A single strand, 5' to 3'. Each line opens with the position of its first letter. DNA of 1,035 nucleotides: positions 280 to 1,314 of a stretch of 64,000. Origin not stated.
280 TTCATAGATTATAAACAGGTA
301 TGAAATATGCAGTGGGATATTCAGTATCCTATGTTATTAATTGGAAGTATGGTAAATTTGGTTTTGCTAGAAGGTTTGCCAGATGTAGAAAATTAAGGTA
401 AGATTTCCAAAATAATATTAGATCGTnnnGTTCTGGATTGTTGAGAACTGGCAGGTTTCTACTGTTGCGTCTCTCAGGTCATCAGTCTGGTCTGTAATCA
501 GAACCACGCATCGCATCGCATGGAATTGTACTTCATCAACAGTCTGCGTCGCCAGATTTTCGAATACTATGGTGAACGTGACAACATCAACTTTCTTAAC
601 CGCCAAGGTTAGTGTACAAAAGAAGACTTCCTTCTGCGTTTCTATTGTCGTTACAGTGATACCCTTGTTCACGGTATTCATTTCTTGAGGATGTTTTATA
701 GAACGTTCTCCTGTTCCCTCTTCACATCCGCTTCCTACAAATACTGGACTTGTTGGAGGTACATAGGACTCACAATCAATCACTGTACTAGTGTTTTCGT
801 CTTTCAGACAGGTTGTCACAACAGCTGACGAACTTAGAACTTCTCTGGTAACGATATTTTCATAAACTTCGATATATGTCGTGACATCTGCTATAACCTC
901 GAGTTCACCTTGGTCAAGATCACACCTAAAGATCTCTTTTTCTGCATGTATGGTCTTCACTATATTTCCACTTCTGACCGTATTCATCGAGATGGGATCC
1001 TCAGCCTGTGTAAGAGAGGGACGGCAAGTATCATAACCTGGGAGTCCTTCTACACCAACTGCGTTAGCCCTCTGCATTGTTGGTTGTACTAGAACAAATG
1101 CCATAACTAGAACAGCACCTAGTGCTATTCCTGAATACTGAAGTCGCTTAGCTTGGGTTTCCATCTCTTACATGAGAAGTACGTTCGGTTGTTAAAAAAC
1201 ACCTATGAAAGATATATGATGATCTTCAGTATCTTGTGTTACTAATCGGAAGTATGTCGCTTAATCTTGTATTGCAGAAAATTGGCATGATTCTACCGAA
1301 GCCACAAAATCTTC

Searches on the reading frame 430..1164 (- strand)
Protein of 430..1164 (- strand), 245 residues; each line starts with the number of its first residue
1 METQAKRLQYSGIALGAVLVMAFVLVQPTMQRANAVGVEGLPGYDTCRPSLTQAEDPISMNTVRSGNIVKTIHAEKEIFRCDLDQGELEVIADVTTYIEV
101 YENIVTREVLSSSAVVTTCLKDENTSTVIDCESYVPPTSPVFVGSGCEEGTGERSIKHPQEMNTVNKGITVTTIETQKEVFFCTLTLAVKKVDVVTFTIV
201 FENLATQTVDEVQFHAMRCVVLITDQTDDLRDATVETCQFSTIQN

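Call 39: search_protein_families(library=pfam, alignment_id=A2, max_evalue=0.00001)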
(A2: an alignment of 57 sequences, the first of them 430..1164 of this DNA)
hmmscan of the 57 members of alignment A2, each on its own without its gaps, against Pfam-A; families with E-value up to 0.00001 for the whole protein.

A. member 1, window:430-1164:- (245 aa): 0 families

B. families by the number of members that match (of 57 scanned): 59 families (the first 25 are shown)
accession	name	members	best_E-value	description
PF00977.27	His_biosynth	3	1.6e-82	Histidine biosynthesis protein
PF00571.33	CBS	3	1.8e-34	CBS domain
PF00582.32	Usp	2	1.2e-34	Universal stress protein family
PF03060.21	NMO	2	4.3e-14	Nitronate monooxygenase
PF01207.24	Dus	2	4e-07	Dihydrouridine synthase (Dus)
PF00478.31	IMPDH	1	1e-150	IMP dehydrogenase / GMP reductase domain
PF00815.25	Histidinol_dh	1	7e-145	Histidinol dehydrogenase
PF00368.23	HMG-CoA_red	1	1.6e-109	Hydroxymethylglutaryl-coenzyme A reductase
PF07995.17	GSDH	1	2.5e-93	Glucose / Sorbosone dehydrogenase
PF01866.22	Diphthamide_syn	1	5.2e-75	Putative diphthamide synthesis protein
PF00291.31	PALP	1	7.5e-74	Pyridoxal-phosphate dependent enzyme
PF00899.27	ThiF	1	6.6e-73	ThiF family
PF00800.23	PDT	1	1.2e-67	Prephenate dehydratase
PF00082.27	Peptidase_S8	1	1.6e-59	Subtilase family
PF00809.28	Pterin_bind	1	3.7e-55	Pterin binding enzyme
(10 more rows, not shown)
